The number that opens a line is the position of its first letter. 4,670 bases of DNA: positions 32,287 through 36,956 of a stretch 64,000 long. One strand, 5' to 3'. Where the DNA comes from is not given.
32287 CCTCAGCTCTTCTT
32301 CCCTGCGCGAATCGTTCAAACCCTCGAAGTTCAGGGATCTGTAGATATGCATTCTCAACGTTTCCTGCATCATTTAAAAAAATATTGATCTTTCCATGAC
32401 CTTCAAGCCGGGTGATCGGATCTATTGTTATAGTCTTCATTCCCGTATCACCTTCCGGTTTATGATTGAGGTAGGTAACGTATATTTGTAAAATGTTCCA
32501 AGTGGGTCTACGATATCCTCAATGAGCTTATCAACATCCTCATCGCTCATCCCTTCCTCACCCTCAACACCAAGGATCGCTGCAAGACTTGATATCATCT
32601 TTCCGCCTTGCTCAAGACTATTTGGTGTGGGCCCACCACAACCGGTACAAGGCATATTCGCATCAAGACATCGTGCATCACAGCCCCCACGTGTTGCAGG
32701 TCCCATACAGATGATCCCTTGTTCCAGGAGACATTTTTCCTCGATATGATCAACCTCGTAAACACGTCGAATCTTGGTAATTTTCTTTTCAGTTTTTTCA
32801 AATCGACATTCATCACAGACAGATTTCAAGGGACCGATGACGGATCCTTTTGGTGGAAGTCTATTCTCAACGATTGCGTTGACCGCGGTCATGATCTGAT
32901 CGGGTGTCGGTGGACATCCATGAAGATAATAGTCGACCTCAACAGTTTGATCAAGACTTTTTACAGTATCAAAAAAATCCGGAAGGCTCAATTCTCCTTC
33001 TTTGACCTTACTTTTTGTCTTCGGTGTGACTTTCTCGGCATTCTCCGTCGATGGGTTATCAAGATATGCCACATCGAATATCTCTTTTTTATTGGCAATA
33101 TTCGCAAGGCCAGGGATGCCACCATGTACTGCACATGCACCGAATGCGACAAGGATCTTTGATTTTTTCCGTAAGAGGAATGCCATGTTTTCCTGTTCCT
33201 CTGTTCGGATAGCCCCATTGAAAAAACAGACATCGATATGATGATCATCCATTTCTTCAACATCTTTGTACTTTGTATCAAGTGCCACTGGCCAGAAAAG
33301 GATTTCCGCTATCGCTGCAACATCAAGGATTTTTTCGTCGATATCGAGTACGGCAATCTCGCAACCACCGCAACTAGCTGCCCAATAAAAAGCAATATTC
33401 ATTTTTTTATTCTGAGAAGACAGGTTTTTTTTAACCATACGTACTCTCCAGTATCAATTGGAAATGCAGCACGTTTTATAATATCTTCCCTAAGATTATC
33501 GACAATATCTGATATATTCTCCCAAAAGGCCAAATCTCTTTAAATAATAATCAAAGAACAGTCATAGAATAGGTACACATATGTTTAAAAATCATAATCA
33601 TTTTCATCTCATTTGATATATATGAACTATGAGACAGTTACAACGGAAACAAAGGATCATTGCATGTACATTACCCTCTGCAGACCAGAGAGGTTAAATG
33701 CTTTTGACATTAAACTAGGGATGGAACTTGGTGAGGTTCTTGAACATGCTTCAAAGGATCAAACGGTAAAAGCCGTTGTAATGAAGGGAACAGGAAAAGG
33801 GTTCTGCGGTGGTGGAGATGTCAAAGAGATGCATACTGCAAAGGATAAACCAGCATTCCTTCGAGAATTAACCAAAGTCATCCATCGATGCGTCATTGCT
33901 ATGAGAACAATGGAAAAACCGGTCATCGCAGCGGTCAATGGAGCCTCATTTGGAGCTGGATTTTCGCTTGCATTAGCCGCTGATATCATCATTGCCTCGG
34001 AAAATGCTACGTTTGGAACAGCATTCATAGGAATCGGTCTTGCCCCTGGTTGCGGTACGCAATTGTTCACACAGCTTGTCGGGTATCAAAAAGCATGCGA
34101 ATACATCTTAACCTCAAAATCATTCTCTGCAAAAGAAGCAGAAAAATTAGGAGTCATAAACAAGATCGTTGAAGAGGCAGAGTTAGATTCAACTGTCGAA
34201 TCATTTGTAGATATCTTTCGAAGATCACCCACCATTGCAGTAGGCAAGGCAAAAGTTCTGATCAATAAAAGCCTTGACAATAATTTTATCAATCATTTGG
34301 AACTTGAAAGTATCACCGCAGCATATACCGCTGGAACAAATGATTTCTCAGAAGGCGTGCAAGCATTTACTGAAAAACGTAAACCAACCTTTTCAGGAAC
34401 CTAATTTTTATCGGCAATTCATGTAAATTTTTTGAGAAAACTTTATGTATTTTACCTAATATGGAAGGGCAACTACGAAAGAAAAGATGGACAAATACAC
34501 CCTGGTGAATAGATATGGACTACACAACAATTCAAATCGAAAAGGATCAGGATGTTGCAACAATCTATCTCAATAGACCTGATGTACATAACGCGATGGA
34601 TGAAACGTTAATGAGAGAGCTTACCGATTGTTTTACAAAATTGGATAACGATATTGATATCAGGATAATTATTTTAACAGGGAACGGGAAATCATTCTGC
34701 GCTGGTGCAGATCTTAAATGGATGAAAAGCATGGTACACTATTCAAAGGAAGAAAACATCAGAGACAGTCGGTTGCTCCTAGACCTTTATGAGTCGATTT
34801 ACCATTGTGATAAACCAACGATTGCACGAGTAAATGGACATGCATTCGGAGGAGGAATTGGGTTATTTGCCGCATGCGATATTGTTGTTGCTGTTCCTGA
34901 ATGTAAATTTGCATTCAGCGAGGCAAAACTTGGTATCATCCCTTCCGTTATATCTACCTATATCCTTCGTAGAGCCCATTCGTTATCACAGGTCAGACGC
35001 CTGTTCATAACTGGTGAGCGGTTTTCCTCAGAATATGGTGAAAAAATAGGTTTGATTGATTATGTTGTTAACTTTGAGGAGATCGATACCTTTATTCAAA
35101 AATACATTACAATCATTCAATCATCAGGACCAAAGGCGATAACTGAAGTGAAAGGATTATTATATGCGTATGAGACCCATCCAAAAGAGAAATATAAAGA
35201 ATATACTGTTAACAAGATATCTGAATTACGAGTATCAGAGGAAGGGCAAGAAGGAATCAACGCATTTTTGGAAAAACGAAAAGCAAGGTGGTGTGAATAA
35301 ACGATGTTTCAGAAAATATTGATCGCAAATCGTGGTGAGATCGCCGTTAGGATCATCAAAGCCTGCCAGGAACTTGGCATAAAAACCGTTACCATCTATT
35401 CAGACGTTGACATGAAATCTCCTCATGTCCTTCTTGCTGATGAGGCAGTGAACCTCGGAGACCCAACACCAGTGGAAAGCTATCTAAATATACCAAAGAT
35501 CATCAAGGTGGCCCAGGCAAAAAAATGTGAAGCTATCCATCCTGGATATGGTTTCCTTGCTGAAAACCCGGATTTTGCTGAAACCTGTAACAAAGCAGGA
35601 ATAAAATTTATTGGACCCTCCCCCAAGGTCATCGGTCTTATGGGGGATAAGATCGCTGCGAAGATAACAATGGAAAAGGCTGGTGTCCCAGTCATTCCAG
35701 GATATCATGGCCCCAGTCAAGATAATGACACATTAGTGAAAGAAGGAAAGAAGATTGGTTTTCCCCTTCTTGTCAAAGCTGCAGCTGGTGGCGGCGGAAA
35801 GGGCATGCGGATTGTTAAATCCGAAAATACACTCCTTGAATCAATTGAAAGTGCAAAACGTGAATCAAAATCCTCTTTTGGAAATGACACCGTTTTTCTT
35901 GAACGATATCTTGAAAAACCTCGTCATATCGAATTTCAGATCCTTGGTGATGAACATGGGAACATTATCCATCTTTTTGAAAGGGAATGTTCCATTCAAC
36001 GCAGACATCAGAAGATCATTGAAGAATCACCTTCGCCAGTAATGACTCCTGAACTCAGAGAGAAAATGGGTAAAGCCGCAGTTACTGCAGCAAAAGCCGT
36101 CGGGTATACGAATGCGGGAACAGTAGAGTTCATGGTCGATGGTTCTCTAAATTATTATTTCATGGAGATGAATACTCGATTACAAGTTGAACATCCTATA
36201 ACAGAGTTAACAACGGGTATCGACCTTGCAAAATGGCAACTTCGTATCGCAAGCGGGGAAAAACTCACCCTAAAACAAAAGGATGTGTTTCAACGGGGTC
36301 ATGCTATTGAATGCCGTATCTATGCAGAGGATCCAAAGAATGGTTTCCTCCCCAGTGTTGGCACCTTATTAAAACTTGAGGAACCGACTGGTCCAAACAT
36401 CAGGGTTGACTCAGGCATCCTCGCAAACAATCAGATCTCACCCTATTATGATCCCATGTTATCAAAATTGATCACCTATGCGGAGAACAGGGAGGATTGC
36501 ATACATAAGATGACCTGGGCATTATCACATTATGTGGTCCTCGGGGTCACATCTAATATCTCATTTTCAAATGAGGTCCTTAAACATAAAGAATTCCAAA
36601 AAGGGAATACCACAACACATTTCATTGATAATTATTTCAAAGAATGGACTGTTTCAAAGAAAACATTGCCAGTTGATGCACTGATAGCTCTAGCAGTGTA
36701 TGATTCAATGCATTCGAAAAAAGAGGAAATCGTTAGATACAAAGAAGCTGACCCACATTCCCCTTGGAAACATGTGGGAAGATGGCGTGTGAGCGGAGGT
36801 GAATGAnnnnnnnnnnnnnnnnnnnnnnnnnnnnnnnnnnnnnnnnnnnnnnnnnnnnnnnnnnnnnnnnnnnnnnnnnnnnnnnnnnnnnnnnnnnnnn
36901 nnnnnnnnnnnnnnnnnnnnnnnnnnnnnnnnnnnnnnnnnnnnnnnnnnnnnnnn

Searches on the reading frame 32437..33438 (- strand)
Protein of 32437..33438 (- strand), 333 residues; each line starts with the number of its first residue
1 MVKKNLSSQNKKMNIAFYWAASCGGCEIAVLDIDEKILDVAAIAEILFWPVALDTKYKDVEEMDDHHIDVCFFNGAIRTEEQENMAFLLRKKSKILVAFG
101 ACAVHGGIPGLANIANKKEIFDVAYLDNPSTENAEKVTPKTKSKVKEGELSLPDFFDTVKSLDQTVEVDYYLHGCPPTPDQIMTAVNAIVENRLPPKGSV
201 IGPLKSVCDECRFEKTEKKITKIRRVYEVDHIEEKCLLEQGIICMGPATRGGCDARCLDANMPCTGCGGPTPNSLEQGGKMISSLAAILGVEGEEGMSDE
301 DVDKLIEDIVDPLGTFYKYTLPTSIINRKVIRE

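Call 9: search_protein_families(library=pfam, proteins=[window:32437-33438:-])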
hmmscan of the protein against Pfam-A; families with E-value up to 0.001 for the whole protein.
window:32437-33438:- (333 aa): 1 family
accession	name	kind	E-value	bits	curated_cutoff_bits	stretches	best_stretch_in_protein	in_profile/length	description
PF01058.29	Oxidored_q6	-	2.7e-26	92.2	27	1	23-188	1-127/128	NADH ubiquinone oxidoreductase, 20 Kd subunit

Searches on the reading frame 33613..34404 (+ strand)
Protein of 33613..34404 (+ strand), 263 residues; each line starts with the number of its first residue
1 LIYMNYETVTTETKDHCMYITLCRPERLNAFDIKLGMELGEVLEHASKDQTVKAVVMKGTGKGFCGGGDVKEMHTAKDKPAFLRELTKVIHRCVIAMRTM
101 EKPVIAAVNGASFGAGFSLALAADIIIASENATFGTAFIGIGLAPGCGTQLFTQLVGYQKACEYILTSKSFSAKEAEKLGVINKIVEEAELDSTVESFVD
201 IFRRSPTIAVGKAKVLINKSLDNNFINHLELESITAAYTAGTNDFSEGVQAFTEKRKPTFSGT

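Call 3: search_protein_families(library=pfam, proteins=[window:33613-34404:+])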
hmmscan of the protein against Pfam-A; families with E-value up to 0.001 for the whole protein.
window:33613-34404:+ (263 aa): 2 families
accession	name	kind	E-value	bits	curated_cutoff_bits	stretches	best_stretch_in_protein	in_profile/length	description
PF00378.25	ECH_1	-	2.8e-59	200.9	27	1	14-262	3-250/251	Enoyl-CoA hydratase/isomerase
PF16113.10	ECH_2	-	3e-34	119.4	27.2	1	19-198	3-184/335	Enoyl-CoA hydratase/isomerase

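Call 5: search_protein_families(library=ncbifam, proteins=[window:33613-34404:+])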
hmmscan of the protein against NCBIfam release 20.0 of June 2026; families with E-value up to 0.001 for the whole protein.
window:33613-34404:+ (263 aa): 72 families (the best 25 are shown)
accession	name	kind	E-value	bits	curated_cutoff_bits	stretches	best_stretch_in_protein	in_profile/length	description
NF046063.1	oxepin_alt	equivalog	6.7e-56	189.6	300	1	10-258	3-253/254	oxepin-CoA hydrolase, alternative type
NF005804.0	PRK07659.1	equivalog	3.5e-55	187.3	311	1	4-262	3-259/260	enoyl-CoA hydratase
TIGR02280.1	PaaB1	equivalog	7.6e-55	186.2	345.15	1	12-262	4-255/256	2-(1,2-epoxy-1,2-dihydrophenyl)acetyl-CoA isomerase PaaG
NF050134.1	TdecoylIsomFabM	equivalog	3.1e-53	180.9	400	1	6-262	1-260/261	trans-2-decenoyl-ACP isomerase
NF004635.0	PRK05981.1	equivalog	7.1e-53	179.8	351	1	4-262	1-265/266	enoyl-CoA hydratase/isomerase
NF005700.0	PRK07511.1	subfamily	9.2e-53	179.5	274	1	8-261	4-259/260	enoyl-CoA hydratase family protein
NF006699.0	PRK09245.1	subfamily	4.1e-51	173.8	354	1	7-262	3-265/266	crotonase/enoyl-CoA hydratase family protein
NF004475.0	PRK05809.1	subfamily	2e-50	171.7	394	1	4-261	1-258/260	short-chain-enoyl-CoA hydratase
NF007239.0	PRK09674.1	equivalog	4e-50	170.7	371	1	7-262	4-256/257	2,3-dehydroadipyl-CoA hydratase PaaF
NF005802.0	PRK07657.1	equivalog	4.1e-50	170.7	363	1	12-262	9-259/260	enoyl-CoA hydratase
NF005575.0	PRK07260.1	equivalog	5.4e-50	170.2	335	1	4-262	1-262/263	enoyl-CoA hydratase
NF006109.0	PRK08260.1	subfamily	1.6e-49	168.8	320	1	4-262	1-277/296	enoyl-CoA hydratase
NF006107.0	PRK08258.1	equivalog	4e-49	167.4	330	1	7-262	17-276/277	enoyl-CoA hydratase family protein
NF051848.1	EnCoAHydtEchA19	equivalog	7.1e-49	166.7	400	1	9-262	2-257/258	enoyl-CoA hydratase EchA19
NF006007.0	PRK08138.1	subfamily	2.5e-48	164.7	355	1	10-262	11-260/261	enoyl-CoA hydratase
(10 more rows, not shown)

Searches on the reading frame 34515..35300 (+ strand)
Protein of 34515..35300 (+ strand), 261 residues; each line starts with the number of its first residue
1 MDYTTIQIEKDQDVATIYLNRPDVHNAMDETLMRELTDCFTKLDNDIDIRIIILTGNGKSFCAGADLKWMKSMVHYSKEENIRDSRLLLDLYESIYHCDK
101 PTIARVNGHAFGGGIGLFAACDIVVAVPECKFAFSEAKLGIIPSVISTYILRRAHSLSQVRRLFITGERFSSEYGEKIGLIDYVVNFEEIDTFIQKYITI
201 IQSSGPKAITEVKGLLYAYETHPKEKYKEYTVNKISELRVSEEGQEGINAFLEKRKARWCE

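Call 3: search_protein_families(library=pfam, proteins=[window:34515-35300:+])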
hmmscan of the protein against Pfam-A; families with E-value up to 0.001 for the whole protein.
window:34515-35300:+ (261 aa): 2 families
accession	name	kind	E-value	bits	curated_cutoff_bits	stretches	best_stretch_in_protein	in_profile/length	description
PF00378.25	ECH_1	-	7.5e-54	183.1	27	1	10-259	2-248/251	Enoyl-CoA hydratase/isomerase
PF16113.10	ECH_2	-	7.2e-34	118.2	27.2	1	15-253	2-239/335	Enoyl-CoA hydratase/isomerase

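Call 5: search_protein_families(library=ncbifam, proteins=[window:34515-35300:+])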
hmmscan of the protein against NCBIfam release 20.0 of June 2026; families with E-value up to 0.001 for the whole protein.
window:34515-35300:+ (261 aa): 73 families (the best 25 are shown)
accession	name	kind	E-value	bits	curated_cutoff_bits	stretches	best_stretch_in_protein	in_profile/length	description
NF005675.0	PRK07468.1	equivalog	9.1e-76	255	350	1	2-260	2-260/262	crotonase/enoyl-CoA hydratase family protein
NF004227.0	PRK05674.1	equivalog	1.4e-60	205.2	426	1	2-260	3-262/271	gamma-carboxygeranoyl-CoA hydratase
NF005879.0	PRK07827.1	equivalog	8.1e-58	195.7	283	1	4-260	7-260/261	enoyl-CoA hydratase family protein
NF051848.1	EnCoAHydtEchA19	equivalog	6.2e-50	170.2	400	1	6-259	2-255/258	enoyl-CoA hydratase EchA19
NF042430.2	EnCoAhydt_DpgD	equivalog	3.3e-47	161.1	400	1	9-259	2-255/258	enoyl-CoA-hydratase DpgD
NF005073.0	PRK06495.1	subfamily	7.2e-47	159.8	296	1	3-256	3-251/257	enoyl-CoA hydratase/isomerase family protein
NF006109.0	PRK08260.1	subfamily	4.8e-46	157.4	320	1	1-259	1-275/296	enoyl-CoA hydratase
NF006007.0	PRK08138.1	subfamily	1e-45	156.1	355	1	9-259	13-258/261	enoyl-CoA hydratase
NF006008.0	PRK08139.1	equivalog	4.5e-44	151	313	1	5-260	12-264/266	enoyl-CoA hydratase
NF004475.0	PRK05809.1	subfamily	1.2e-43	149.5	394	1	1-258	1-256/260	short-chain-enoyl-CoA hydratase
NF004517.0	PRK05862.1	equivalog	1.9e-43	148.8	396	1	1-259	1-254/257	enoyl-CoA hydratase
NF006588.0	PRK09120.1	equivalog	5.9e-43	147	276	1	3-256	7-264/276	p-hydroxycinnamoyl CoA hydratase/lyase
NF004794.0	PRK06142.1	equivalog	1.2e-42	146.5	308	1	2-259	4-270/273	crotonase/enoyl-CoA hydratase family protein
NF046063.1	oxepin_alt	equivalog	2.2e-42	145.3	300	1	7-257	3-253/254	oxepin-CoA hydrolase, alternative type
NF005804.0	PRK07659.1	equivalog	2.8e-41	141.7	311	1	3-258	5-256/260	enoyl-CoA hydratase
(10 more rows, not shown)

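Call 46: search_solved_structures(query=window:34515-35300:+, max_evalue=1e-20)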
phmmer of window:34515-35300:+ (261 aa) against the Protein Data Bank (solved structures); distinct sequences matched with E-value up to 1e-20: 82 (the best 60 are shown).
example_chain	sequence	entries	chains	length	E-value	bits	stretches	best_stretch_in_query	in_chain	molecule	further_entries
3i47_A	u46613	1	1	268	9.1e-56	192.1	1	10-261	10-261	Enoyl CoA hydratase/isomerase (Crotonase)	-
4kpk_A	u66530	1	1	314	7.5e-48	166.2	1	13-259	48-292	Enoyl-CoA hydratase/isomerase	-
3oc7_A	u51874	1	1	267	4.2e-37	131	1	14-260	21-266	Enoyl-CoA hydratase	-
5zai_A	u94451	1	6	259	1.5e-36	129.2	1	1-257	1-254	3-hydroxypropionyl-coenzyme A dehydratase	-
4knp_A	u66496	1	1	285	1.9e-36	128.8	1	14-260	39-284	enoyl-CoA hydratase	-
4k3w_A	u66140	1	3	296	4.3e-36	127.7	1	5-261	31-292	Enoyl-CoA hydratase/isomerase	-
3pzk_A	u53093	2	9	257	1.3e-34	122.8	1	1-258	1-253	e enoyl-CoA hydratase echA8 | enoyl-CoA hydratase echA8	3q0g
3q0j_A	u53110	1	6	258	1.4e-34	122.8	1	1-258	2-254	enoyl-CoA hydratase echA8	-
3h81_A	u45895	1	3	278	1.8e-34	122.4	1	1-258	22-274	enoyl-CoA hydratase echA8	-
4fjw_D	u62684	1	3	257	3.5e-34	121.4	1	1-258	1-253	Probable enoyl-CoA hydratase echA8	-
1uiy_A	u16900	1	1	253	7.6e-34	120.3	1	6-258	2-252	Enoyl-CoA Hydratase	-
9qwv_A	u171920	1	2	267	2.2e-32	115.5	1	13-258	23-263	Enoyl-CoA hydratase, mitochondrial, putative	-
2ej5_A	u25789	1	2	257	3.1e-31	111.8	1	3-257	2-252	Enoyl-CoA hydratase subunit II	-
3moy_A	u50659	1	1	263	6.6e-31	110.7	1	3-258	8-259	Probable enoyl-CoA hydratase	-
3myb_A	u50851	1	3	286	1.3e-30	109.7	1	7-259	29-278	Enoyl-CoA hydratase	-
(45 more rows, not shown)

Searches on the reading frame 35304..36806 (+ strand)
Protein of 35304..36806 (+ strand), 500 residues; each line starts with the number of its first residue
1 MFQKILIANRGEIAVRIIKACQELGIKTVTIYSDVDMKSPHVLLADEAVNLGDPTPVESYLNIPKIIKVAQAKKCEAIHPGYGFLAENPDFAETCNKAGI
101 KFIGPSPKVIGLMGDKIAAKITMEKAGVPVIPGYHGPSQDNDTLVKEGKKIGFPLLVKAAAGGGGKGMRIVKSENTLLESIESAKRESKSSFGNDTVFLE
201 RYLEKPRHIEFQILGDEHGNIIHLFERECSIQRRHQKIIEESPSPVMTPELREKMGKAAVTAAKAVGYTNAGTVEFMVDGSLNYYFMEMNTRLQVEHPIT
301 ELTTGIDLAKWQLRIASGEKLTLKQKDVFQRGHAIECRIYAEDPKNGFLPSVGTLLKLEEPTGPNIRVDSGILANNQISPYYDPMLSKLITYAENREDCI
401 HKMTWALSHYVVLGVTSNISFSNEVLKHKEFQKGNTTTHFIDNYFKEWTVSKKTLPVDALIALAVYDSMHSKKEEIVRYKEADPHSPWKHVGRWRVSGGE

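Call 3: search_protein_families(library=pfam, proteins=[window:35304-36806:+])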
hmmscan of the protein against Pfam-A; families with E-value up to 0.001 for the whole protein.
window:35304-36806:+ (500 aa): 6 families
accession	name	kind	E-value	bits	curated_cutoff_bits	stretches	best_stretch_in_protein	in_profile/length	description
PF02786.22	CPSase_L_D2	-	4.2e-79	265.4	19.8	1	115-322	1-209/211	Carbamoyl-phosphate synthase L chain, ATP binding domain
PF00289.28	Biotin_carb_N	-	6.6e-47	159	25.5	1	1-110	1-110/110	Biotin carboxylase, N-terminal domain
PF02785.25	Biotin_carb_C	-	1.6e-37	128.4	32.4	1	336-442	1-107/108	Biotin carboxylase C-terminal domain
PF07478.18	Dala_Dala_lig_C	-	5.1e-11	42.9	24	1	140-291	24-174/204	D-ala D-ala ligase C-terminus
PF02222.28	ATP-grasp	-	1.9e-06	28.1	27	1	125-280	5-151/179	ATP-grasp domain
PF08443.16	RimK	-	0.00054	20.1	21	0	149-310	38-182/188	RimK-like ATP-grasp domain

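Call 5: search_protein_families(library=ncbifam, proteins=[window:35304-36806:+])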
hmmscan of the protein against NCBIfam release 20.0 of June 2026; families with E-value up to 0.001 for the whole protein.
window:35304-36806:+ (500 aa): 38 families (the best 25 are shown)
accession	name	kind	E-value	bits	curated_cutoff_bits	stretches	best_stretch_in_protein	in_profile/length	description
NF006406.0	PRK08654.1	equivalog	8.2e-205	681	739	1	1-445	1-444/499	acetyl-CoA carboxylase biotin carboxylase subunit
NF006367.0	PRK08591.1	subfamily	2e-197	656.4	597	1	1-447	1-447/451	acetyl-CoA carboxylase biotin carboxylase subunit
TIGR00514.1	accC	equivalog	2.3e-192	639.8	626.5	1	1-445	1-445/449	acetyl-CoA carboxylase biotin carboxylase subunit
NF004085.0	PRK05586.1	equivalog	9.8e-189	627.9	723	1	1-446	1-446/448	acetyl-CoA carboxylase biotin carboxylase subunit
NF009554.0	PRK12999.1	equivalog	1.6e-188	629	965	1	1-446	4-457/1147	pyruvate carboxylase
NF005525.0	PRK07178.1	equivalog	1.1e-171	571.6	768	1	1-465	1-463/471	acetyl-CoA carboxylase biotin carboxylase subunit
TIGR01235.1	pyruv_carbox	equivalog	3.4e-167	558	1114.45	1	4-450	1-457/1143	pyruvate carboxylase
NF006287.0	PRK08463.1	equivalog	1.2e-163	545.3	775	1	1-448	1-448/479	acetyl-CoA carboxylase subunit A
NF009471.0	PRK12833.1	equivalog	7e-163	542.5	686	1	3-453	6-456/467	acetyl-CoA carboxylase biotin carboxylase subunit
NF006286.0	PRK08462.1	equivalog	7.6e-161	535.9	740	1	3-444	5-444/445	acetyl-CoA carboxylase biotin carboxylase subunit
TIGR02712.1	urea_carbox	equivalog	1.1e-154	516.8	1303.85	1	2-446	1-444/1201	urea carboxylase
TIGR01369.1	CPSaseII_lrg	equivalog_domain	2e-14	52.3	1027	1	90-329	644-877/1052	carbamoyl-phosphate synthase (glutamine-hydrolyzing) large subunit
TIGR01205.1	D_ala_D_alaTIGR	subfamily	5.2e-14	51.9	245.65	1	96-291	87-285/318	D-alanine--D-alanine ligase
NF002378.0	PRK01372.1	subfamily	1.1e-13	50.6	243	1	111-291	96-269/305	D-alanine--D-alanine ligase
NF003671.0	PRK05294.1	equivalog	3.2e-13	48.2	599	1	90-324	641-869/1058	carbamoyl-phosphate synthase large subunit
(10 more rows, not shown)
